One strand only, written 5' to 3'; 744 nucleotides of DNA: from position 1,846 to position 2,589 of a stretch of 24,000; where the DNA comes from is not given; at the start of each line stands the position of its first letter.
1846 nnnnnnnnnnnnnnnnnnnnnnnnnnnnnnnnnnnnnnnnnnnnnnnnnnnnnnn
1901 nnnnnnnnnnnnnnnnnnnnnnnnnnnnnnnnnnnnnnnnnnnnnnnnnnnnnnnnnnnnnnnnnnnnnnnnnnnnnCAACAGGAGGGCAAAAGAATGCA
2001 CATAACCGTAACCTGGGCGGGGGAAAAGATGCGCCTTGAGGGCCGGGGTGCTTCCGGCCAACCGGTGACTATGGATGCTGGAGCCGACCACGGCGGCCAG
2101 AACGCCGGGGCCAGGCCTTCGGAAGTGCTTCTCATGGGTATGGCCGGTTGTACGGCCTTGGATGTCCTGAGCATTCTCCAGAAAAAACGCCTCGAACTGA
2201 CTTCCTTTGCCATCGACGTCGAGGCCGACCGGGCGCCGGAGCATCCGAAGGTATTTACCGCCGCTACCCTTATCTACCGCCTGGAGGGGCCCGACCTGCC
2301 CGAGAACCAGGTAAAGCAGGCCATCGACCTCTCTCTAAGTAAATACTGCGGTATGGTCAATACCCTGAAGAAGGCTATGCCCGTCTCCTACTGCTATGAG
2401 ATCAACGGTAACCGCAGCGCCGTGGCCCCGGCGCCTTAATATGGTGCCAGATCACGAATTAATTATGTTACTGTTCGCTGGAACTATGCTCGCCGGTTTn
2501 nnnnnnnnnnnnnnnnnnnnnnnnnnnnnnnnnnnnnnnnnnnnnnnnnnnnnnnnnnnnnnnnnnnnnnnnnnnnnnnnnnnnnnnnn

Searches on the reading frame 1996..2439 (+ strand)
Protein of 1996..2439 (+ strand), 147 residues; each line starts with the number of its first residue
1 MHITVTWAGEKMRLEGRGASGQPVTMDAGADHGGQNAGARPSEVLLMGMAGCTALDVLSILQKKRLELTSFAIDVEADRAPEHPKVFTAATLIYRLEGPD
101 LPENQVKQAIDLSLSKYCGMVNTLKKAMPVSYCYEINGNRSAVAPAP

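Call 63: search_protein_families(library=pfam, proteins=[window:1996-2439:+], max_evalue=0.001)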
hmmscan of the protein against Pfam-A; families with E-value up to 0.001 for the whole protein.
window:1996-2439:+ (147 aa): 1 family
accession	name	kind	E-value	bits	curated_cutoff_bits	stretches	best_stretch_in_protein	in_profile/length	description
PF02566.24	OsmC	-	2.7e-19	69.9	27.5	1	34-131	1-98/100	OsmC-like protein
